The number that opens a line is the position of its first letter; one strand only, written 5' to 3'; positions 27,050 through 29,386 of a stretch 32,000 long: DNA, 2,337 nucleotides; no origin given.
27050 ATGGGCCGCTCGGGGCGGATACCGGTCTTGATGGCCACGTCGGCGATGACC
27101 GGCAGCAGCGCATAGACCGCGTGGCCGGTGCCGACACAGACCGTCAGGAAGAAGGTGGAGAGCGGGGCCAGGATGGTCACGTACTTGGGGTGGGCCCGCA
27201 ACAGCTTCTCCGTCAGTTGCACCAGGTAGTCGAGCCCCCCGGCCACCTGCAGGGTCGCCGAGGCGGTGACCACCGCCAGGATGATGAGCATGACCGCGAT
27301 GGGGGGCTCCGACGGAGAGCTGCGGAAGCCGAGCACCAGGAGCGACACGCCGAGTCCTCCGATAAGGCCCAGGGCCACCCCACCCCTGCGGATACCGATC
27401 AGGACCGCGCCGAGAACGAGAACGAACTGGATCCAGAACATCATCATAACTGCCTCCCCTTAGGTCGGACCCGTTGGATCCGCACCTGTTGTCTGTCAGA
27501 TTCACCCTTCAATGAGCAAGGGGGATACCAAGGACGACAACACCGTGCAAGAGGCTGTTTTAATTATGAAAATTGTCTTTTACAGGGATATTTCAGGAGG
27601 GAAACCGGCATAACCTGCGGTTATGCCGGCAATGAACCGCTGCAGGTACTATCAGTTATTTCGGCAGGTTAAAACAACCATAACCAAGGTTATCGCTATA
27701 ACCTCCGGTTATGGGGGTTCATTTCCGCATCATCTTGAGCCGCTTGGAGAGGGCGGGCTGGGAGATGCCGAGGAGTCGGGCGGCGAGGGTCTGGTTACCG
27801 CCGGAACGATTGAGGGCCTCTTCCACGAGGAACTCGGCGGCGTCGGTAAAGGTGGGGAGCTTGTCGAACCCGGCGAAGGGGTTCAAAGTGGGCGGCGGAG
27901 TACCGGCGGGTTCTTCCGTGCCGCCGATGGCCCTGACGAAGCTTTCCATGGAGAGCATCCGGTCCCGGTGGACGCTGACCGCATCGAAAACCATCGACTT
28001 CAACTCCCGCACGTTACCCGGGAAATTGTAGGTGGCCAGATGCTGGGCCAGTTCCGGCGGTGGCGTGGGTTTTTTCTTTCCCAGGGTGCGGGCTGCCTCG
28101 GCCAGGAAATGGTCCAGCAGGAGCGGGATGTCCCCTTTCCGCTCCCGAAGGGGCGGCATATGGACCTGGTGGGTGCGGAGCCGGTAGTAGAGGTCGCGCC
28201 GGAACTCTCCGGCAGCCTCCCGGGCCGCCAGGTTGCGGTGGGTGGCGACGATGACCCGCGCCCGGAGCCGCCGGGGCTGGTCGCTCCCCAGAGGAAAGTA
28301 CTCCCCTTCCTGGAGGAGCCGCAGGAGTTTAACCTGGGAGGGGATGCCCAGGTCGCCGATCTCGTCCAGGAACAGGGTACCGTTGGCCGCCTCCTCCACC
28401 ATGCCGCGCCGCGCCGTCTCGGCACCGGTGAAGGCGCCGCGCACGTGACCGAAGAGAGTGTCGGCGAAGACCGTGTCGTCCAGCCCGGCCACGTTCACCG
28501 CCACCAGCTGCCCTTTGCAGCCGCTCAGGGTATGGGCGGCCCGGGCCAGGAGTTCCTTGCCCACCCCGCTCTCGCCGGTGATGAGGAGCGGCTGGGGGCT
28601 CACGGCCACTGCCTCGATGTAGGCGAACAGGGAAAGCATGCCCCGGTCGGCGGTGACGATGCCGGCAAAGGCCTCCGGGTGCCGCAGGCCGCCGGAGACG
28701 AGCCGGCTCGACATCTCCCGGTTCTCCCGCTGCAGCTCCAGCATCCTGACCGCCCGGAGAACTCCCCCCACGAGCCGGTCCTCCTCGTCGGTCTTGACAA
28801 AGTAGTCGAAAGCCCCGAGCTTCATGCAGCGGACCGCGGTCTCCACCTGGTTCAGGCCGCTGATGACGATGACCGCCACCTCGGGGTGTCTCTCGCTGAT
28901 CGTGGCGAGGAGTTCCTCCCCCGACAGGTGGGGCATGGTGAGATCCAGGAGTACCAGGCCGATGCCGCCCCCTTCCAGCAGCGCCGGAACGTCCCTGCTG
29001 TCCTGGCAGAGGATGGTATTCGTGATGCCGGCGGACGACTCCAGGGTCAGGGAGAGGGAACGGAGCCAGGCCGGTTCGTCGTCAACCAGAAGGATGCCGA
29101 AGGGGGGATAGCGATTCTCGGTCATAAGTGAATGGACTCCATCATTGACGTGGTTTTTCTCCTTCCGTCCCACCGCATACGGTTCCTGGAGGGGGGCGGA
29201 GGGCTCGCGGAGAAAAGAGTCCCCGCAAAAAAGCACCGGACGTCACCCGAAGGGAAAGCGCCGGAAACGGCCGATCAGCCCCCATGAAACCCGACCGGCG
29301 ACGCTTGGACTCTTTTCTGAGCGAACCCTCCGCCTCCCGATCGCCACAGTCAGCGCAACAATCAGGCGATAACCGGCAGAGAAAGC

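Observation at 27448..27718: dcuB appears to be driven by a sigma-54 promoter with three upstream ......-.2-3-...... palindromes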

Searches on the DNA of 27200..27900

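Call 49: search_rna_families(source=window, start=27200, end=27900, threshold=evalue, max_evalue=1)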
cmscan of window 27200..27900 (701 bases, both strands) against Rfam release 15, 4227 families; matches with E-value up to 1: 0.
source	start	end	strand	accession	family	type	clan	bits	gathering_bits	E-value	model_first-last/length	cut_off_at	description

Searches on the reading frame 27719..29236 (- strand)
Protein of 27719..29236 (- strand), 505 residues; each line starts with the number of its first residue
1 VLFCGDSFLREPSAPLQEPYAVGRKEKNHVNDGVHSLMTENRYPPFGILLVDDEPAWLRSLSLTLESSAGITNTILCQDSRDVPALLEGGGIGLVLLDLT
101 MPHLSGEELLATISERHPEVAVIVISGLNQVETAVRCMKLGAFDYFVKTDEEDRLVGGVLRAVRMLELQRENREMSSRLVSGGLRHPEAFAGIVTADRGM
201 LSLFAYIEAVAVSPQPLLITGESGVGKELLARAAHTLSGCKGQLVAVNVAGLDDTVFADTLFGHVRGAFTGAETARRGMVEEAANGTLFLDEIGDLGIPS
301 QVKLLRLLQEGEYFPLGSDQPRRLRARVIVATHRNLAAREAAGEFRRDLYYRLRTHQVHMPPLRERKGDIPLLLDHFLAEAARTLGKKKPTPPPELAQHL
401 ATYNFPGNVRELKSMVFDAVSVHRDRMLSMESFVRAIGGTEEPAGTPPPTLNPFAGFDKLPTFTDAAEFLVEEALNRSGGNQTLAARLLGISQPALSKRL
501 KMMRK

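Call 3: search_protein_families(library=pfam, proteins=[window:27719-29236:-])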
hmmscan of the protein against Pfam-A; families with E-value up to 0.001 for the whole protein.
window:27719-29236:- (505 aa): 6 families
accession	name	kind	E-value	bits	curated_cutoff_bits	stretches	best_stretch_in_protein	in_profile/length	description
PF00158.32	Sigma54_activat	-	2.2e-52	177.6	20.2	1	194-358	2-167/168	Sigma-54 interaction domain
PF00072.30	Response_reg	-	5.6e-21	75.2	30.2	1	48-156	1-107/111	Response regulator receiver domain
PF25601.1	AAA_lid_14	-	9.5e-19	67.5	27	1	364-442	1-79/87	AAA+ ATPase lid domain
PF14532.12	Sigma54_activ_2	-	1.8e-17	64.3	25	1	201-363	8-138/138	Sigma-54 interaction domain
PF02954.25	HTH_8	-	6.7e-08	32.6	22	1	471-501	10-40/42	Bacterial regulatory protein, Fis family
PF00126.33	HTH_1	-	0.00091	19.6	26.6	1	480-504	14-38/60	Bacterial regulatory helix-turn-helix protein, lysR family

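Call 8: search_protein_families(library=ncbifam, proteins=[window:27719-29236:-])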
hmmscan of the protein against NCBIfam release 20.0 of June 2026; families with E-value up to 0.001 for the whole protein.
window:27719-29236:- (505 aa): 82 families (the best 25 are shown)
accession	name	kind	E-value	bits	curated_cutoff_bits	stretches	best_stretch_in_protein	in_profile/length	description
NF008469.0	PRK11361.1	equivalog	4.6e-85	286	714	1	48-500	7-451/461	acetoacetate metabolism transcriptional regulator AtoC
TIGR01818.1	ntrC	equivalog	1.2e-84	284.7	558.6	1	48-428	1-372/463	nitrogen regulation protein NR(I)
TIGR02915.1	PEP_resp_reg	equivalog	1e-81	275.1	502.6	1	48-500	1-439/445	PEP-CTERM-box response regulator transcription factor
NF038308.1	RNA_repair_RtcR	equivalog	1.4e-81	275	650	1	134-497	126-505/530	RNA repair transcriptional activator RtcR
NF007689.0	PRK10365.1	equivalog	2.1e-73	247.6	760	1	48-498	8-437/441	sigma-54-dependent response regulator transcription factor ZraR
NF003451.0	PRK05022.1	equivalog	2.3e-72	244.4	476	1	158-501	157-506/512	nitric oxide reductase transcriptional regulator NorR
NF008176.1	PRK10923.1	equivalog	1.7e-71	241.2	620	1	49-415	7-363/469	nitrogen regulation protein NR(I)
NF041552.1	TF_PrdR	equivalog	2.6e-71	240.7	795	1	189-501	265-574/577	sigma-54 dependent transcriptional regulator PrdR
NF041946.1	LuxO_transreg_Vib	equivalog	3.2e-71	240.5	800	1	87-432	36-375/463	quorum-sensing sigma-54 dependent transcriptional regulator LuxO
NF011695.0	PRK15115.1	equivalog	6.9e-68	229.4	763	1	47-439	8-384/445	two-component system response regulator GlrR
NF051870.1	NAssimRespRegNtrX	equivalog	1.1e-67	228.9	600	1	48-502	4-449/452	nitrogen assimilation response regulator NtrX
TIGR01817.1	nifA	equivalog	3.7e-67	227.3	528.85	1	170-441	175-446/534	nif-specific transcriptional activator NifA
NF050807.1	TransRegFlbDCaul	equivalog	2.3e-61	208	750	1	193-502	120-437/454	sigma-54-dependent transcriptional regulator FlbD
TIGR02329.1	propionate_PrpR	equivalog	7e-61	206.4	499.2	1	184-501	205-525/526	propionate catabolism operon regulatory protein PrpR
NF011958.0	PRK15429.1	equivalog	1.2e-58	199.3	830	1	189-432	377-621/692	formate hydrogenlyase transcriptional activator FlhA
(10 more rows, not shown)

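Call 10: find_related_loci(query=window:27719-29125:-, collection=genome_contigs, flank=4000)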
Query window:27719-29125:- (468 aa) in genome_contigs; peptide patterns used: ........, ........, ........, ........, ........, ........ (x = any residue, [..] = any of these).
384 stretches matched a pattern; 192 encode a relative of the query (tblastn E <= 1e-3); the best 80 are kept; 80 distinct loci.
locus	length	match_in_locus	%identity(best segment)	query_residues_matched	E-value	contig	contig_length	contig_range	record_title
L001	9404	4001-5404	91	1-468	0e+0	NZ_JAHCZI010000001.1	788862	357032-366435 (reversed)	Geobacter hydrogenophilus strain DSM 13691 NODE_1_length_788862_cov_233.631665, whole genome shotgun sequence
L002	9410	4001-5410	84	1-467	0e+0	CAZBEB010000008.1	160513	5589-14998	MAG TPA_asm: uncultured Geobacter sp. isolate binchicken_co269_196 genome assembly, contig: NODE_88_length_160513_cov_70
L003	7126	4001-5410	78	1-467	0e+0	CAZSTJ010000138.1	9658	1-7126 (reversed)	MAG TPA_asm: uncultured Geobacter sp. isolate binchicken_co269_122 genome assembly, contig: NODE_7217_length_9658_cov_8.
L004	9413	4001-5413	77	1-468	0e+0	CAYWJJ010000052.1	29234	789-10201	MAG TPA_asm: uncultured Geobacter sp. isolate SRP302447_co2_181 genome assembly, contig: NODE_4340_length_29234_cov_23.5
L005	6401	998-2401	77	2-467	0e+0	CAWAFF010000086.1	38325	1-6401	MAG: uncultured delta proteobacterium isolate MFD03638.bin.2.1 genome assembly, contig: contig_6415, whole genome shotgu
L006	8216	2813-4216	77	1-467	0e+0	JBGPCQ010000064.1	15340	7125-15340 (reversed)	MAG: Geobacteraceae bacterium isolate OBJ_0618_050_45 k141_2514958_length_15340_cov_13.5872, whole genome shotgun sequen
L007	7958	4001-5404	76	1-467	0e+0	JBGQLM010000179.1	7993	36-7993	MAG: Geobacteraceae bacterium isolate OBJ2_061818_050_38 k141_2126571_length_7993_cov_7.9831, whole genome shotgun seque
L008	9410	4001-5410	77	1-467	0e+0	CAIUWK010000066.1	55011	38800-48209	MAG: uncultured Geobacter sp. isolate E14_bin-1665 genome assembly, contig: bin-1665:066/113, whole genome shotgun seque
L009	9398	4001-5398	77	6-468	0e+0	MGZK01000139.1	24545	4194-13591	MAG: Geobacteraceae bacterium GWC2_55_20 gwc2_scaffold_4953, whole genome shotgun sequence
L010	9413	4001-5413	76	1-468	0e+0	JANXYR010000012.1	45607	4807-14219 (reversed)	MAG: Geobacteraceae bacterium isolate GL140_3_metabat_67 GL140_3_k141_753269, whole genome shotgun sequence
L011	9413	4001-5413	76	1-468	0e+0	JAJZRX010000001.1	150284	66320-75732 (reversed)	MAG: Deltaproteobacteria bacterium isolate SKS3.bin12 NODE_125_length_150284_cov_3.209960, whole genome shotgun sequence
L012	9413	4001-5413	75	1-468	0e+0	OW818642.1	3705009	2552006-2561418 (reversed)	metagenome genome assembly, chromosome: 1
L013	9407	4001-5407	74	1-467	0e+0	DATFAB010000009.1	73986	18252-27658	MAG TPA_asm: Geomonas sp. isolate SMAG_U8490 k141_189384, whole genome shotgun sequence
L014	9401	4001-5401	76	1-467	0e+0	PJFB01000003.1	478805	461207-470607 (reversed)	MAG: Geobacter sp. isolate L1geo L1geo_contig_3, whole genome shotgun sequence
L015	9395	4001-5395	77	6-467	0e+0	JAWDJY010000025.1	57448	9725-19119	MAG: Geobacteraceae bacterium isolate SKOL NODE_34_length_57448_cov_4.009717, whole genome shotgun sequence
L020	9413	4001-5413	74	1-468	0e+0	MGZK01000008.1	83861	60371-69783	MAG: Geobacteraceae bacterium GWC2_55_20 gwc2_scaffold_1076, whole genome shotgun sequence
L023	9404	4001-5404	74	1-465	0e+0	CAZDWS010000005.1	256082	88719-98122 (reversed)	MAG TPA_asm: uncultured Geobacteraceae bacterium isolate SRP302447_co3_257 genome assembly, contig: NODE_110_length_2560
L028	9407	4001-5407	74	1-466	0e+0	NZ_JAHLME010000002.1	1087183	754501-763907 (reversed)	Geomonas azotofigens strain Red51 Scaffold2, whole genome shotgun sequence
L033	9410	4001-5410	75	1-468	0e+0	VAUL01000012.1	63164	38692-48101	MAG: Deltaproteobacteria bacterium isolate D1FN1.001 NODE_12_length_63164_cov_32.2362_ID_3658190, whole genome shotgun s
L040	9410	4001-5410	72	1-468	0e+0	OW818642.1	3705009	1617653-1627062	metagenome genome assembly, chromosome: 1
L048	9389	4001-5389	74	1-463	0e+0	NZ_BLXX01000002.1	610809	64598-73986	Geomonas silvestris strain Red330 sequence02, whole genome shotgun sequence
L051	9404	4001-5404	73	1-468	0e+0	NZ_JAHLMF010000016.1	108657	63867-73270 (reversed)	Geomonas diazotrophica strain Red69 scaffold16, whole genome shotgun sequence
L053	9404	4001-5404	72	1-468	0e+0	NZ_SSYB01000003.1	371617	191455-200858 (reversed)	Geomonas edaphica strain Red53 contig3, whole genome shotgun sequence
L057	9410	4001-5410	73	1-468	0e+0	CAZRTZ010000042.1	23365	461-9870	MAG TPA_asm: uncultured Geobacteraceae bacterium isolate SRP231805_co3_153 genome assembly, contig: NODE_1037_length_233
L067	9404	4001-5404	72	1-468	0e+0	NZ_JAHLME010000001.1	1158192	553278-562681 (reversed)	Geomonas azotofigens strain Red51 Scaffold1, whole genome shotgun sequence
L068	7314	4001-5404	72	1-468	0e+0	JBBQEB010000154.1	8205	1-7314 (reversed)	MAG: Myxococcales bacterium isolate Co_metawrap_1128 Cmw_1128_k141_21987305_length_8205_cov_9.0000, whole genome shotgun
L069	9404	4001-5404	73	1-468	0e+0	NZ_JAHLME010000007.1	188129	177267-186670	Geomonas azotofigens strain Red51 Scaffold7, whole genome shotgun sequence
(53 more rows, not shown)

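Call 26: search_protein_families(library=pfam, proteins=[L020:6060-7376:+, L053:5748-7121:+, L040:5679-7469:+, L051:5673-6953:+, L057:5639-6772:+, L033:5904-6671:+, L023:5714-7057:+, L048:5790-7010:+, L068:5536-6939:+, L010:5618-6814:+])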
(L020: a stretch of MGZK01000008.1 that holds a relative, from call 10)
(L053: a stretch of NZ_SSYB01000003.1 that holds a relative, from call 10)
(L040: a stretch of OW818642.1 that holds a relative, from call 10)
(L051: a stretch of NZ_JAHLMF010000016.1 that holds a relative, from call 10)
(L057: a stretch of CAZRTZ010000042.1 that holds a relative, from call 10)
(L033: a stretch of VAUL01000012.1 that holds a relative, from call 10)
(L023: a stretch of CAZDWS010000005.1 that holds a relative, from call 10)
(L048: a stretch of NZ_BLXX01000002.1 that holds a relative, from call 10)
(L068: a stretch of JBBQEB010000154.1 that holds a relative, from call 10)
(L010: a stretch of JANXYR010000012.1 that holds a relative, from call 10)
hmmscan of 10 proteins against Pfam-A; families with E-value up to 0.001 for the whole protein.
L020:6060-7376:+ (438 aa): 1 family
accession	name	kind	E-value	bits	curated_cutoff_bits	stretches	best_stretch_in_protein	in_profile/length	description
PF00375.23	SDF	-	2.5e-115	386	27.9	1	10-402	1-387/387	Sodium:dicarboxylate symporter family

L053:5748-7121:+ (457 aa): 1 family
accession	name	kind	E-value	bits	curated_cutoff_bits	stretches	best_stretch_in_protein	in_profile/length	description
PF00375.23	SDF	-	4.8e-117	391.7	27.9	1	29-422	1-387/387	Sodium:dicarboxylate symporter family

L040:5679-7469:+ (596 aa): 11 families
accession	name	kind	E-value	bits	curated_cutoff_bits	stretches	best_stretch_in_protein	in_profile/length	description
PF00890.30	FAD_binding_2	-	1.6e-84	284.9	20.4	1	155-576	1-413/414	FAD binding domain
PF14537.11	Cytochrom_c3_2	-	5.3e-20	72.1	25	1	38-116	1-79/79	Cytochrome c3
PF12831.13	FAD_oxidored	-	1.2e-13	51.7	27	1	155-340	1-144/416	FAD dependent oxidoreductase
PF03486.20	HI0933_like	-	1.3e-12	48.1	50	2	155-344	2-166/244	HI0933-like protein Rossmann domain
PF01266.30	DAO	-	8.3e-09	35.9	27.9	1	155-348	1-208/353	FAD dependent oxidoreductase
PF01494.25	FAD_binding_3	-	2.7e-08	33.8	22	1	154-353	2-170/349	FAD binding domain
PF07992.20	Pyr_redox_2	-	1.4e-07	31.7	26.1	1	154-240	143-222/291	Pyridine nucleotide-disulphide oxidoreductase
PF01134.28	GIDA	-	8.6e-06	25.5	22.1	1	155-354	1-162/391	Glucose inhibited division protein A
PF01946.23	Thi4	-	7.2e-05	22.6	26.2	0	148-194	12-59/235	Thi4 family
PF00070.33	Pyr_redox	-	0.00014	22.8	22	0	279-322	37-80/82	Pyridine nucleotide-disulphide oxidoreductase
PF14522.11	Cytochrome_C7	-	0.00045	20.4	24.8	0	61-116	9-67/67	Cytochrome c7 and related cytochrome c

L051:5673-6953:+ (426 aa): 1 family
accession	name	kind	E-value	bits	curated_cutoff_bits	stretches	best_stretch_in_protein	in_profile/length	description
PF07396.17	Porin_O_P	-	5.1e-21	75.8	20.9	1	71-418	2-362/370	Phosphate-selective porin O and P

L057:5639-6772:+ (377 aa): 1 family
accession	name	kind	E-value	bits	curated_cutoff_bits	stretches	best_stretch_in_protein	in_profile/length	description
PF03480.18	DctP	-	2.2e-112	375.5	23.4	1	75-358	1-283/286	Bacterial extracellular solute-binding protein, family 7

L033:5904-6671:+ (255 aa): 1 family
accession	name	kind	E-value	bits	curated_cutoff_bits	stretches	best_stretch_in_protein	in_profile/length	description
PF04290.18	DctQ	-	3.4e-19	69.5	28.3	1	52-206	2-127/132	Tripartite ATP-independent periplasmic transporters, DctQ component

L023:5714-7057:+ (447 aa): 1 family
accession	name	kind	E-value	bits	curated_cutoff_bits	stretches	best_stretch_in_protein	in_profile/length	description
PF03605.20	DcuA_DcuB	-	4.1e-147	490.4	27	1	8-379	1-368/368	Anaerobic c4-dicarboxylate membrane transporter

L048:5790-7010:+ (406 aa): 0 families

L068:5536-6939:+ (467 aa): 0 families

L010:5618-6814:+ (398 aa): 2 families
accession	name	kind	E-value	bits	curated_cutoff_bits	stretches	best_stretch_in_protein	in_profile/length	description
PF08495.15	FIST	-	2.4e-47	161.7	23.2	1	38-231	1-188/189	FIST N domain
PF10442.14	FIST_C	-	3.1e-27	95.7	28.5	1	234-380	1-131/131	FIST C domain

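Call 37: search_solved_structures(query=window:27719-29125:-, max_evalue=1e-20)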
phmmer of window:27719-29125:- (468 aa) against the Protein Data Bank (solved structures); distinct sequences matched with E-value up to 1e-20: 35.
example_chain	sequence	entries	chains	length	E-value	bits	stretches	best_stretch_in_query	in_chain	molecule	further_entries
1ny5_A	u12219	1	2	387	4.8e-68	233.7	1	12-386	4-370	transcriptional regulator (NtrC family)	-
4l4u_A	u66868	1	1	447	2e-67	231.6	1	11-387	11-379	Transcriptional regulator (NtrC family)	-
3dzd_A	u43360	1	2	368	4.9e-62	213.9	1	11-384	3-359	Transcriptional regulator (NtrC family)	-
1ojl_A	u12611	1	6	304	6.7e-59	203.6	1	162-463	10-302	TRANSCRIPTIONAL REGULATORY PROTEIN ZRAR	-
5ep0_A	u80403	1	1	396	2.4e-58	201.7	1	50-394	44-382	Putative repressor protein luxO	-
9qq6_C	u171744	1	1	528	8.2e-53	183.5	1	150-464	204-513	Nif-specific regulatory protein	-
1ny6_A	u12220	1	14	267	1.5e-51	179.4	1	164-386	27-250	transcriptional regulator (NtrC family)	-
4ly6_A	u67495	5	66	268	1.5e-51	179.4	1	164-386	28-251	Transcriptional regulator (NtrC family)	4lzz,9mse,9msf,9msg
3m0e_A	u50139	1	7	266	1e-50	176.6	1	164-386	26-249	Transcriptional regulator (NtrC family)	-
5exx_A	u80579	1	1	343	1.4e-49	172.9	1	146-386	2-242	Transcriptional regulator FleQ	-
8p53_C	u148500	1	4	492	1.4e-49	172.8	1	136-386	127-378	Transcriptional regulator FleQ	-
5m7n_A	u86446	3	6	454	1.6e-49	172.7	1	11-465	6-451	Nitrogen assimilation regulatory protein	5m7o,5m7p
8pb9_D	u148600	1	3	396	2.1e-48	169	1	136-386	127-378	Transcriptional regulator FleQ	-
5exp_A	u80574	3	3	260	2.8e-48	168.6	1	146-386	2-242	Transcriptional regulator FleQ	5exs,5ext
26jl_A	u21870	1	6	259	3.6e-47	164.9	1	160-390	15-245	Flagellar regulatory protein A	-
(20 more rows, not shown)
